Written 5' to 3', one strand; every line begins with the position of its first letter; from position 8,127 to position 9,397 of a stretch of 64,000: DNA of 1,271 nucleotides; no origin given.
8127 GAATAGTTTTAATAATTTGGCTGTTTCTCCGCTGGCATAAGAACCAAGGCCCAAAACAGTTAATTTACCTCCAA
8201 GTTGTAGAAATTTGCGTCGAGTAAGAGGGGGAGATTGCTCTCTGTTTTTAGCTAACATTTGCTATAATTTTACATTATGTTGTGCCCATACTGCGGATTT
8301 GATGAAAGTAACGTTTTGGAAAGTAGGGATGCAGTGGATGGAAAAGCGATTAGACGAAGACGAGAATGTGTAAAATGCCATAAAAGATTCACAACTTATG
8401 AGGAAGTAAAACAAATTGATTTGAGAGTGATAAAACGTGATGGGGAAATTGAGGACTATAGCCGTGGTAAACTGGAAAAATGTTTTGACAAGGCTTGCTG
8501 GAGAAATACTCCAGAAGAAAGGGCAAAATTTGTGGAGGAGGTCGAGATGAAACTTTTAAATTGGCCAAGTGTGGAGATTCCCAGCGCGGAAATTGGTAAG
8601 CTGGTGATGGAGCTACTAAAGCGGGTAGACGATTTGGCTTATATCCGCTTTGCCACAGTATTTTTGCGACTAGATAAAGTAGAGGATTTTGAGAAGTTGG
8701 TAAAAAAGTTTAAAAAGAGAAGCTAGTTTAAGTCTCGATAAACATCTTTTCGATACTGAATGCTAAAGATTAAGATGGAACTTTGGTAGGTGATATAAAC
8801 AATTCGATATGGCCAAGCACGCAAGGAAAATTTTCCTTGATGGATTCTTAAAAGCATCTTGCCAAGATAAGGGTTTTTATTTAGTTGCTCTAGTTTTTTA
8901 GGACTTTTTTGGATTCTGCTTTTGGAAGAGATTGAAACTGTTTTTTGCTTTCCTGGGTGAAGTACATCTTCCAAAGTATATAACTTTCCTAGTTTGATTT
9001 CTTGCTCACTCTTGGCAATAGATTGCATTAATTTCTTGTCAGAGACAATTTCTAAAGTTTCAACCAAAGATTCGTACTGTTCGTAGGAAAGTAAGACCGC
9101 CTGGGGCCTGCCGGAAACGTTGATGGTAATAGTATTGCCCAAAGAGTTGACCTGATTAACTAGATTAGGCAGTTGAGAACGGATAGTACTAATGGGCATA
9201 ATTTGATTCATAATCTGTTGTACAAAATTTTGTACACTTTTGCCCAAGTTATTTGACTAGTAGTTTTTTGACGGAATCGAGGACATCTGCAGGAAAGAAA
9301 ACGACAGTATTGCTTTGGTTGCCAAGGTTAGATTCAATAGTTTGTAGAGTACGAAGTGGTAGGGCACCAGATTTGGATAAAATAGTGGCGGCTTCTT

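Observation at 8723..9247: In-frame single-polypeptide fusion of a YefM/Phd antitoxin and a RelE toxin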

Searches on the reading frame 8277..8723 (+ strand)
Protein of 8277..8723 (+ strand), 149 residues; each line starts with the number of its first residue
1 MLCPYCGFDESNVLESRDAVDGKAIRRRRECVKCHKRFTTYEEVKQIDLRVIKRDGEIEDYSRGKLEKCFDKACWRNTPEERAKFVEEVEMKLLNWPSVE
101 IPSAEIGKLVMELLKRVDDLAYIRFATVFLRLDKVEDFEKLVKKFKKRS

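Call 29: find_encoding_contigs(protein=window:8277-8723:+, flank=3000, max_places=10)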
Protein window:8277-8723:+ (149 aa): 1 contig read that carries it; 1 place shown.
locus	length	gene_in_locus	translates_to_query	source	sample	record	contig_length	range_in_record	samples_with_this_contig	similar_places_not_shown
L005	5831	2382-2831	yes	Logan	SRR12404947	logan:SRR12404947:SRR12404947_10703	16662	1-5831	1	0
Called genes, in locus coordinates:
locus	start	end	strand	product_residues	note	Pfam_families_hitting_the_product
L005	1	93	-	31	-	?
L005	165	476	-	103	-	-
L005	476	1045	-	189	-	PF02357:NusG, PF00467:KOW (weak)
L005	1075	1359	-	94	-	PF00584:SecE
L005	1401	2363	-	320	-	-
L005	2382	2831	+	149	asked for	PF22811:Zn_ribbon_NrdR, PF03477:ATP-cone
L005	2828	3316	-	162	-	PF02604:PhdYeFM_antitox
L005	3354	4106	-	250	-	PF01145:Band_7, PF13421:Band_7_1 (weak)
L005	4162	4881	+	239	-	PF04402:SIMPL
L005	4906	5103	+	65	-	-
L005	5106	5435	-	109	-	-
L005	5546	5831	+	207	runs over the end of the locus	PF00293:NUDIX (weak), PF19368:WHD_AraR, PF21906:WHD_NrtR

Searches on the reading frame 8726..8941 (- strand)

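Call 14: search_protein_families(library=pfam, proteins=[window:8726-8941:-], max_evalue=1)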
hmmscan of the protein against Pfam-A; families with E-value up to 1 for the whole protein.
seq(72 aa): 1 family
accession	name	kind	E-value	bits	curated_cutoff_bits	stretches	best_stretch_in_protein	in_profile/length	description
PF05016.21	ParE_toxin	-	0.00033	21.6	23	1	15-68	34-89/89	ParE toxin of type II toxin-antitoxin system, parDE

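Call 15: search_protein_families(library=ncbifam, proteins=[window:8726-8941:-], max_evalue=1)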
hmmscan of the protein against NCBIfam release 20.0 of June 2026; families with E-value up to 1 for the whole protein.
seq(72 aa): 0 families

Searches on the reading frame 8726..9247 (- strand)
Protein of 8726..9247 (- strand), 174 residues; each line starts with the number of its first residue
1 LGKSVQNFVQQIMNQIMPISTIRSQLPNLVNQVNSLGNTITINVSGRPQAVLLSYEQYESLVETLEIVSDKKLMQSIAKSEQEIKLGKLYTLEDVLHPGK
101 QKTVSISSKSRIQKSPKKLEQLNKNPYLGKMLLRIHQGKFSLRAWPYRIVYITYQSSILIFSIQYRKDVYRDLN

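Call 5: search_protein_families(library=pfam, proteins=[window:8726-9247:-], max_evalue=1)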
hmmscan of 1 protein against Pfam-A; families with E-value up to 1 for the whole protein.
window:8726-9247:- (174 aa): 3 families
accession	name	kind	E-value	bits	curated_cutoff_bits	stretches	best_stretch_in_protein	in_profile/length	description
PF02604.26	PhdYeFM_antitox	-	9.7e-13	48.1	29.8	1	15-86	2-73/74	Antitoxin Phd_YefM, type II toxin-antitoxin system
PF05016.21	ParE_toxin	-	0.0019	19.1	23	1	117-170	34-89/89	ParE toxin of type II toxin-antitoxin system, parDE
PF18506.7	RelB-like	-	0.02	15.1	27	1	43-86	9-49/62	RelB Antitoxin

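Call 6: search_protein_families(library=ncbifam, proteins=[window:8726-9247:-], max_evalue=1)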
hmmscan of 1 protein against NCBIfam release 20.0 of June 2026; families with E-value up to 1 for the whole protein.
window:8726-9247:- (174 aa): 2 families
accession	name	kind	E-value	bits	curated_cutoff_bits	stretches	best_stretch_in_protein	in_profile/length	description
TIGR01552.1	phd_fam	subfamily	3.3e-11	42.3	20.8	1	18-67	3-51/53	type II toxin-antitoxin system prevent-host-death family antitoxin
NF008499.0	PRK11409.1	equivalog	0.013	15.6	121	1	41-87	28-74/83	YoeB-YefM toxin-antitoxin system antitoxin YefM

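Call 7: find_homologous_proteins(query=window:8726-9247:-, max_evalue=0.001)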
Query window:8726-9247:- (174 aa): 2 proteins with E <= 0.001 among 21 candidates.
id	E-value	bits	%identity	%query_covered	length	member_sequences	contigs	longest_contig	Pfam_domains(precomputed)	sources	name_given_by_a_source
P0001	3.0e-96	337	100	93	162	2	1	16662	PF02604.27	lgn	-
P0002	1.1e-56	209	99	61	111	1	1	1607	PF02604.27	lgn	-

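Call 9: find_encoding_contigs(protein=P0002, flank=5000)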
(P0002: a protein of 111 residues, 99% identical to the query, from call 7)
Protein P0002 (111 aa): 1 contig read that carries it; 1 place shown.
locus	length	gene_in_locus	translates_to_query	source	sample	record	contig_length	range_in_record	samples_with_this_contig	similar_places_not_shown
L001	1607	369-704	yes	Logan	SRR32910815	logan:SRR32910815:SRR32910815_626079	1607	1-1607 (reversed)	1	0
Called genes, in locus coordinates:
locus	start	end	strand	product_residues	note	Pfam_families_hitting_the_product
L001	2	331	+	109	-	?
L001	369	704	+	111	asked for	PF02604:PhdYeFM_antitox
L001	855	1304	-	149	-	PF22811:Zn_ribbon_NrdR, PF03477:ATP-cone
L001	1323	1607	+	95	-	?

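Call 10: find_encoding_contigs(protein=P0001, flank=10000)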
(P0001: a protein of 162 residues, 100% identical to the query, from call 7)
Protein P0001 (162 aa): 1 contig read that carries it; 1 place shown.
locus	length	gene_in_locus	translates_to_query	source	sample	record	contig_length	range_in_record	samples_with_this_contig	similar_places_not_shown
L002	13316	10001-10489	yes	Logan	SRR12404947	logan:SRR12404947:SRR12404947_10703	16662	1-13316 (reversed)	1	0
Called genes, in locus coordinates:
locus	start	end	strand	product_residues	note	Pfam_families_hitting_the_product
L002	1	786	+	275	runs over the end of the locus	PF00535:Glycos_transf_2, PF10111:Glyco_tranf_2_2 (weak), PF13641:Glyco_tranf_2_3 (weak)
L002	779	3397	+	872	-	-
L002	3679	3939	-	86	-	-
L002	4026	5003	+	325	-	PF07478:Dala_Dala_lig_C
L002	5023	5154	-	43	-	-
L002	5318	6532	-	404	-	PF00464:SHMT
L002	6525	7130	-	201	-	PF02223:Thymidylate_kin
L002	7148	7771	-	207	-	PF00293:NUDIX (weak), PF19368:WHD_AraR, PF21906:WHD_NrtR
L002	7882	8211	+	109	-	-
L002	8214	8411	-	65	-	-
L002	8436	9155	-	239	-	PF04402:SIMPL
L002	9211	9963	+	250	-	PF01145:Band_7, PF13421:Band_7_1 (weak)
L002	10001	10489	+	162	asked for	PF02604:PhdYeFM_antitox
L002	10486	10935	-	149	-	PF22811:Zn_ribbon_NrdR, PF03477:ATP-cone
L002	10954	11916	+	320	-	-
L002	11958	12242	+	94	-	PF00584:SecE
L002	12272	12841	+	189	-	PF02357:NusG, PF00467:KOW (weak)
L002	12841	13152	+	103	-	-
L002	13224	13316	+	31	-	?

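Call 22: find_related_loci(query=window:8726-9247:-, collection=genome_contigs, flank=3000)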
Query window:8726-9247:- (174 aa) in genome_contigs; peptide patterns used: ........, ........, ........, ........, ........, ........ (x = any residue, [..] = any of these).
82 stretches matched a pattern; 1 encode a relative of the query (tblastn E <= 1e-3); 1 distinct loci.
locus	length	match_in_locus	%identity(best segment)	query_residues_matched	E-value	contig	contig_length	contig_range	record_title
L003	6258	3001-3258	29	100-172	2e-6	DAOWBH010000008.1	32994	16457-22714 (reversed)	MAG TPA_asm: Spirochaetota bacterium isolate CSMAG_1856 CSMAG_1856_k141_4294346_length_32994_cov_14.7003, whole genome s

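Call 24: search_protein_representatives(protein=window:8726-9247:-)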
Query: 174 residues. Proteins with E-value up to 0.001 (for the whole library): 1039; up to 1e-10: 21; up to 1e-30: 1. The best 150 are listed.
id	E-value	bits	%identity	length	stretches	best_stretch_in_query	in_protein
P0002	3.5e-57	208.8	98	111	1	13-119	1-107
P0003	1.1e-13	67.6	42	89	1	13-95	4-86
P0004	1.6e-13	67.0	51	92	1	12-95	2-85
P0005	2.6e-13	66.4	48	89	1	14-95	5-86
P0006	1.2e-12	64.2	42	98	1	16-101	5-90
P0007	4.1e-12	62.4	34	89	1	14-96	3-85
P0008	7.2e-12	61.7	41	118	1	20-98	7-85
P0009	1.0e-11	61.1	43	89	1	15-95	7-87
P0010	1.2e-11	61.0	39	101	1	20-99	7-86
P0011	1.2e-11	60.9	36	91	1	16-100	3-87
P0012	1.4e-11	60.7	32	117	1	13-119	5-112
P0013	1.8e-11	60.4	37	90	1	15-95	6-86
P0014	2.0e-11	60.2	43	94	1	16-97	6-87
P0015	2.2e-11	60.1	41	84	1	15-92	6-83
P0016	2.9e-11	59.7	38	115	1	19-96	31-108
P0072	9.8e-09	51.5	53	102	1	112-171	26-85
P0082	1.8e-08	50.6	47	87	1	105-173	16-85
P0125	6.3e-08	48.8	45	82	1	108-171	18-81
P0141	9.1e-08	48.3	35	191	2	18-94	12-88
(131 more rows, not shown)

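Call 28: find_related_loci(query=window:8726-9247:-, collection=metagenome_contigs, flank=3000)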
Query window:8726-9247:- (174 aa) in metagenome_contigs; peptide patterns used: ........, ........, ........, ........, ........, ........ (x = any residue, [..] = any of these).
146 stretches matched a pattern; 1 encode a relative of the query (tblastn E <= 1e-3); 1 distinct loci.
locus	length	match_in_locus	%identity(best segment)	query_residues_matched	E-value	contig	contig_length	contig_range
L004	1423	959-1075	51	137-171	7e-9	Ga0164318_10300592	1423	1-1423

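Call 39: find_encoding_contigs(protein=P0125, flank=1500, max_places=3)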
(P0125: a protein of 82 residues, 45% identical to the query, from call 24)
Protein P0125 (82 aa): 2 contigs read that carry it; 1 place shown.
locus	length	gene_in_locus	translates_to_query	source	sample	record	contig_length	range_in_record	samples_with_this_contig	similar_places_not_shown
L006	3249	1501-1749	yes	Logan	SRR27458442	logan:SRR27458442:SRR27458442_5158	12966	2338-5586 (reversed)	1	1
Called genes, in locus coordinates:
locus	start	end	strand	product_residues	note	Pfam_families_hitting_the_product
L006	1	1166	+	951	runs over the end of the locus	PF10131:PTPS_related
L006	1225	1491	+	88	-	PF02604:PhdYeFM_antitox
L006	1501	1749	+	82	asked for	PF05016:ParE_toxin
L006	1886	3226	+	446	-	PF07497:Rho_RNA_bind, PF00006:ATP-synt_ab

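Call 40: find_encoding_contigs(protein=P0082, flank=1500, max_places=3)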
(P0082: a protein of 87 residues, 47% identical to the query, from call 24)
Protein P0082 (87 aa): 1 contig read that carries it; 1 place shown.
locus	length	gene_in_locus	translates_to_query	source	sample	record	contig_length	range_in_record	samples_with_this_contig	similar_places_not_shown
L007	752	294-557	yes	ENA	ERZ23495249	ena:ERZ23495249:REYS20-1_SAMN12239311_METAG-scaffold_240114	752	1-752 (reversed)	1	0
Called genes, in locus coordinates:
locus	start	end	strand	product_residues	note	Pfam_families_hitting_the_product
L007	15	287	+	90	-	PF02604:PhdYeFM_antitox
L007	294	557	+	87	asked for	PF05016:ParE_toxin, PF15781:ParE-like_toxin (weak), PF05973:Gp49 (weak)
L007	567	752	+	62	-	?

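Call 46: find_related_loci(query=window:8726-9211:-, collection=viral_contigs, flank=2000)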
Query window:8726-9211:- (162 aa) in viral_contigs; peptide patterns used: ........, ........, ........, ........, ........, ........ (x = any residue, [..] = any of these).
9 stretches matched a pattern, but none encodes a relative of the query by tblastn (E <= 1e-3).
